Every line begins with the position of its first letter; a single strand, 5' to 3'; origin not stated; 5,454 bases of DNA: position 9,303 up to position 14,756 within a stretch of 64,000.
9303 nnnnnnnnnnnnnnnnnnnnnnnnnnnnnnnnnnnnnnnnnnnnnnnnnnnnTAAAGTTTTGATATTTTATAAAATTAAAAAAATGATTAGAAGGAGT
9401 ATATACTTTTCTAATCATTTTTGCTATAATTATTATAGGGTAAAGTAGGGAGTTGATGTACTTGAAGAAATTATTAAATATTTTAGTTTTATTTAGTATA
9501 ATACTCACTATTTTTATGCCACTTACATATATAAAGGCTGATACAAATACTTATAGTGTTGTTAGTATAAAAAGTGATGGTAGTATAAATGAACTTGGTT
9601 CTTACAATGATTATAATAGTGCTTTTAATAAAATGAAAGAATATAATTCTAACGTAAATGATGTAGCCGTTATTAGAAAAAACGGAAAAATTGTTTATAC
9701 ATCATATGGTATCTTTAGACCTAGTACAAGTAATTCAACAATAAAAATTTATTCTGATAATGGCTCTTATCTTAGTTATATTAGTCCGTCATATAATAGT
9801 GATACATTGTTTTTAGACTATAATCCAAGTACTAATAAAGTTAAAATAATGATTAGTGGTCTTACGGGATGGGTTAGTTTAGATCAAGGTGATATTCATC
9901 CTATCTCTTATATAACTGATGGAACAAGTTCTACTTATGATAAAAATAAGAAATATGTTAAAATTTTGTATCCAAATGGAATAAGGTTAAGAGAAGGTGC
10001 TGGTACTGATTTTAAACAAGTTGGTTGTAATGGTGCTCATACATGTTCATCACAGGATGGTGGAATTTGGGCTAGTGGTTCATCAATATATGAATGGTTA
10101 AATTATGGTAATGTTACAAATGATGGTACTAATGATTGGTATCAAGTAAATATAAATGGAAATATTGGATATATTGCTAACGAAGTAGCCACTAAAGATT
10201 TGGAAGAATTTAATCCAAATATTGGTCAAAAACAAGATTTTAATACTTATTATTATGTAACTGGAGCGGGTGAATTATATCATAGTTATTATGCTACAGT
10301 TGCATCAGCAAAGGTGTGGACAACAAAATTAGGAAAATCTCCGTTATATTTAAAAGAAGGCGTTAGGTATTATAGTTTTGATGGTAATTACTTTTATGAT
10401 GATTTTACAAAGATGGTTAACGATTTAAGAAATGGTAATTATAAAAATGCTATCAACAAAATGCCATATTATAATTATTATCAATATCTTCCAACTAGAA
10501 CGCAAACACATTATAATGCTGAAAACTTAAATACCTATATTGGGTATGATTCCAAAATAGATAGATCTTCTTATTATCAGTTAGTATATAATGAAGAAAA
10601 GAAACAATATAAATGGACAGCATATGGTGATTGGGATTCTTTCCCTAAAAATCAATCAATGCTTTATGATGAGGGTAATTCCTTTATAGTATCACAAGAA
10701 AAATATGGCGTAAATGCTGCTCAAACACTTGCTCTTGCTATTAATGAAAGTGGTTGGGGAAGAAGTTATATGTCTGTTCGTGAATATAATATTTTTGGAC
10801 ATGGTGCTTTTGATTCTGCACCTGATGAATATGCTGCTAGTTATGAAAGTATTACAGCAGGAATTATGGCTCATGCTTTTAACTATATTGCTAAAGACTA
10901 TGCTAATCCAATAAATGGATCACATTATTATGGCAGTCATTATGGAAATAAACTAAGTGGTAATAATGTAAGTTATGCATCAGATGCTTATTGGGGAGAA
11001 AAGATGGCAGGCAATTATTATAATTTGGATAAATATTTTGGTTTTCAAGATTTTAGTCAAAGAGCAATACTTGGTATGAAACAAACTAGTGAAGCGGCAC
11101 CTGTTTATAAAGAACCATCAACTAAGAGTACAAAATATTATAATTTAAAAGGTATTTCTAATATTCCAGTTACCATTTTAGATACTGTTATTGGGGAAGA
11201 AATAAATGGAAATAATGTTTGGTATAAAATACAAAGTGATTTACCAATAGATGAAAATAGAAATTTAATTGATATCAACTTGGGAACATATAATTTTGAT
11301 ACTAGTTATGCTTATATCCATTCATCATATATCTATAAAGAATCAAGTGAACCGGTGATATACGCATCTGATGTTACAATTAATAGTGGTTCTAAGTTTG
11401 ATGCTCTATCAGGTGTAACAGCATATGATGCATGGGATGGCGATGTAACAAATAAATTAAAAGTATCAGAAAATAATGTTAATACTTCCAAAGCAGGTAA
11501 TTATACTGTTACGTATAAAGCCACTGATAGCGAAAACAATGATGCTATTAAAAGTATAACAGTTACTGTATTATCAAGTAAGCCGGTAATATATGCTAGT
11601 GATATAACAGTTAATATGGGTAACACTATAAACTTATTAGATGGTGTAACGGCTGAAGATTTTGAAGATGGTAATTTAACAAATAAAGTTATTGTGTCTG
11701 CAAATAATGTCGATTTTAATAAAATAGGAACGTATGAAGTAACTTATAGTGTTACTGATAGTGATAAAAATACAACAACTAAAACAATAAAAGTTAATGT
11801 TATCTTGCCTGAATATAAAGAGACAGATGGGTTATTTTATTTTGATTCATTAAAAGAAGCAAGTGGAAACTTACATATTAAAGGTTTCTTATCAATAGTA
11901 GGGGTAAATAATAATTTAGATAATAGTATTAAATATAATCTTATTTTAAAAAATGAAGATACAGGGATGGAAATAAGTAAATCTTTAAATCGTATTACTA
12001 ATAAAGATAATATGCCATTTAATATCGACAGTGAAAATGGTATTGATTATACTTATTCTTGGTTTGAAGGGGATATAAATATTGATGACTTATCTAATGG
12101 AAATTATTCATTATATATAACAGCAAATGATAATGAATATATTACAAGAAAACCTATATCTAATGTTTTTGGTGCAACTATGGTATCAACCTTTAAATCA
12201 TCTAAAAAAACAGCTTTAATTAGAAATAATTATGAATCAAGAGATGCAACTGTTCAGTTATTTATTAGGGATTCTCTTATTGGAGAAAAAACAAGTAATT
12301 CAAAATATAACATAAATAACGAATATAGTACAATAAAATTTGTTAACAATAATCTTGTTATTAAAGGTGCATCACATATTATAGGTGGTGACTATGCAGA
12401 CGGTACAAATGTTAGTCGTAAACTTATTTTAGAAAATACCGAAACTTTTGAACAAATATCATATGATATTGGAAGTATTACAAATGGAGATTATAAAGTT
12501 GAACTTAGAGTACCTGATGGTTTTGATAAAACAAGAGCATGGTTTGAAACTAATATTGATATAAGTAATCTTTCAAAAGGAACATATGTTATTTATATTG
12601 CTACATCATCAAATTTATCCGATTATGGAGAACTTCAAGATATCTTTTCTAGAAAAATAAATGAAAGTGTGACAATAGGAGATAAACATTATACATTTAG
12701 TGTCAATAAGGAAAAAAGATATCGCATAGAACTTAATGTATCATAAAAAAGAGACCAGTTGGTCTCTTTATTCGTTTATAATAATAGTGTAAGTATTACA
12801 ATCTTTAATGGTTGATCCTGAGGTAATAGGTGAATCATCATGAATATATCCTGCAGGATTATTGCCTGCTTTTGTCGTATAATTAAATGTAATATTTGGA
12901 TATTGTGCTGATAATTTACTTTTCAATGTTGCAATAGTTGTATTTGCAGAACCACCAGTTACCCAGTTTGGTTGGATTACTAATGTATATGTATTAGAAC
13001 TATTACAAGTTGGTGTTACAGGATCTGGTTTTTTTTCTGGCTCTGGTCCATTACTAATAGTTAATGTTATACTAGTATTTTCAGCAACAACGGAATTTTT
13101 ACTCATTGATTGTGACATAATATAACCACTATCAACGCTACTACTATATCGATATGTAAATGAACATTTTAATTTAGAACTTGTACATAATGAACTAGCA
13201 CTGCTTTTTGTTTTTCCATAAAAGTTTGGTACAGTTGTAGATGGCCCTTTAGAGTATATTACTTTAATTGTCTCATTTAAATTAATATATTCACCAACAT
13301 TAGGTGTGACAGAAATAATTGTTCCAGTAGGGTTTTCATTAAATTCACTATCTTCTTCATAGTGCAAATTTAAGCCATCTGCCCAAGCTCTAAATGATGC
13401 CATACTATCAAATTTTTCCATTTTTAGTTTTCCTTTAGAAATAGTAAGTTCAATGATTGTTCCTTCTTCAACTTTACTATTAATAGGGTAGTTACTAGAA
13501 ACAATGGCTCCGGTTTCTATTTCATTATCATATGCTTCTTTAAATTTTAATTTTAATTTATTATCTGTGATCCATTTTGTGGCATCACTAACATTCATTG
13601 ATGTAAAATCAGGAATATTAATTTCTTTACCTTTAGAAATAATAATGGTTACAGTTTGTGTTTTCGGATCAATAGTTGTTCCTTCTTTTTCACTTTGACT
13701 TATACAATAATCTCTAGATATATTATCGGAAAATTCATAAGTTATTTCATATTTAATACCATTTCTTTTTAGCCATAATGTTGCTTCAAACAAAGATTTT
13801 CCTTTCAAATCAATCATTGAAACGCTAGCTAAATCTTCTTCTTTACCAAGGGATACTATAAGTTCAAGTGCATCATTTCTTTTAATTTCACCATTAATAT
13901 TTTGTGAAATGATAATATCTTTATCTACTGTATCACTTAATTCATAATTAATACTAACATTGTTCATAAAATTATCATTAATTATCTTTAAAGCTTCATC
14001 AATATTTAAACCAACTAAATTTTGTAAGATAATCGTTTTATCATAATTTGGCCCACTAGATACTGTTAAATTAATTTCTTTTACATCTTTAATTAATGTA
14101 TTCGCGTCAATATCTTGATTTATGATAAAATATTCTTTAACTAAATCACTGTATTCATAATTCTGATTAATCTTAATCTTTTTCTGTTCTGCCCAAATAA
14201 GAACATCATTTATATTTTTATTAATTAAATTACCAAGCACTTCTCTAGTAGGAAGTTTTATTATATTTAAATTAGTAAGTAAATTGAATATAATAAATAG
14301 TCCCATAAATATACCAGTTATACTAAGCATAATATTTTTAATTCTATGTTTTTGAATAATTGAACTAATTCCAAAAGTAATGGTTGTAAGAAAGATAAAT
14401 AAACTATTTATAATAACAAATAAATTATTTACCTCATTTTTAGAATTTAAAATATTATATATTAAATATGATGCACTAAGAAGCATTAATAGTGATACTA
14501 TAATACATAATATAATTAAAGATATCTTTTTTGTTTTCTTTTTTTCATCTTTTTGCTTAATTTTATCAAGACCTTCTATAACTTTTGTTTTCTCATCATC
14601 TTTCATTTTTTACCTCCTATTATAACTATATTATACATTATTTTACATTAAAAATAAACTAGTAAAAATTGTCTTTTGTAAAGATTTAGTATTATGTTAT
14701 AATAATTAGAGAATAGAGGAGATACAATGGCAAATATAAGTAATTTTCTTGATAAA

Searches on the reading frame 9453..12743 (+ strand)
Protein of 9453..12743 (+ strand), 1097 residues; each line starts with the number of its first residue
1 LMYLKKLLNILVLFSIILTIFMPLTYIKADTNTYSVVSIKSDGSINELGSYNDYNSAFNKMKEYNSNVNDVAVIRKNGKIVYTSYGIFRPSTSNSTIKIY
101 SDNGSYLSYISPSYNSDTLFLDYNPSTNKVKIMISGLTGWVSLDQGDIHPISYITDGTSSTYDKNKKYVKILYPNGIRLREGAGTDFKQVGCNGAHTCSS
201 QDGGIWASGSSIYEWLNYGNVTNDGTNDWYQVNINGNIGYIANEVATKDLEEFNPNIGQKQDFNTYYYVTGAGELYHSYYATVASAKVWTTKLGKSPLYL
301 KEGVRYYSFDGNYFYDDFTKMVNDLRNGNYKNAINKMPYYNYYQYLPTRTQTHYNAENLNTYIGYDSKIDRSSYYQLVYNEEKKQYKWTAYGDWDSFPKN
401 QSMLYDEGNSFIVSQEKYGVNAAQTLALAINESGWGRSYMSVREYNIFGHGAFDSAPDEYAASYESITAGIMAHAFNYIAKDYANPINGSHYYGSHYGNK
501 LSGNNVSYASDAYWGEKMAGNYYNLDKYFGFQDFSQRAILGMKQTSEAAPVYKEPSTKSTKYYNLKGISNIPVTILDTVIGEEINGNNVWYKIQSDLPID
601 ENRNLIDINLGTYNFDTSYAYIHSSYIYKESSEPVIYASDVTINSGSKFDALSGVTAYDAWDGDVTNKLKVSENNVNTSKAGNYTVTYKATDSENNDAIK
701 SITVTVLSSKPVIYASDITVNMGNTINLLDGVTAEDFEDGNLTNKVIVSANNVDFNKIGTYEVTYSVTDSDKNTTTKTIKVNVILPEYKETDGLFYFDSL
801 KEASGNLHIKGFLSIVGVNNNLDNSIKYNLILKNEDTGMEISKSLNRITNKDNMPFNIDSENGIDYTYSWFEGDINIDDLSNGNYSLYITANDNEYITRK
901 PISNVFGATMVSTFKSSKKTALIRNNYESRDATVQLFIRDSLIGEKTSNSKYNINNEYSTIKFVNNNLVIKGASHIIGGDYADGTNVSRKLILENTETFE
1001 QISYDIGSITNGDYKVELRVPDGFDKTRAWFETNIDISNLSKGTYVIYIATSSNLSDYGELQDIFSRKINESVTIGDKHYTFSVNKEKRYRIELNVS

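Call 6: search_protein_families(library=pfam, proteins=[window:9453-12743:+], max_evalue=0.001)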
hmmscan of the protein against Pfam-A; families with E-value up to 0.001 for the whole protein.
window:9453-12743:+ (1097 aa): 7 families
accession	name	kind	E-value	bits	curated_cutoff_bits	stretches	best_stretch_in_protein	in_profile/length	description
PF16403.11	Bact_surface_Ig-like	-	7.7e-29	100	27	2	639-706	7-71/71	Bacterial surface protein, Ig-like domain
PF01832.25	Glucosaminidase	-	2.5e-12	48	30.2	1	410-524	3-120/123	Mannosyl-glycoprotein endo-beta-N-acetylglucosaminidase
PF08239.17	SH3_3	-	5e-08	33.5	27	0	549-627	3-53/54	Bacterial SH3 domain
PF07523.18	Big_3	-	9.3e-06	26.3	21.2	0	714-782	2-67/68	Bacterial Ig-like domain (group 3)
PF18981.6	InlK_D3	-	1.6e-05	25.3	25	0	674-706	42-75/75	Internalin K domain (D3/D4)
PF11589.14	DUF3244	-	0.00026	21.4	25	0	695-728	35-69/96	Domain of unknown function (DUF3244)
PF18342.7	LytB_SH3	-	0.00069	20.1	25.8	0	96-144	11-58/67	Endo-beta-N-acetylglucosaminidase LytB SH3 domain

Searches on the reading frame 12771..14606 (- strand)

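Call 6: search_protein_families(library=pfam, proteins=[window:12771-14606:-], max_evalue=0.001)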
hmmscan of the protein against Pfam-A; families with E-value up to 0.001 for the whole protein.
window:12771-14606:- (612 aa): 1 family
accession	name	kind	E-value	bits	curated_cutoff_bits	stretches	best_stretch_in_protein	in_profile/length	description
PF03793.24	PASTA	-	8.4e-58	192.7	23.2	5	458-519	2-64/64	PASTA domain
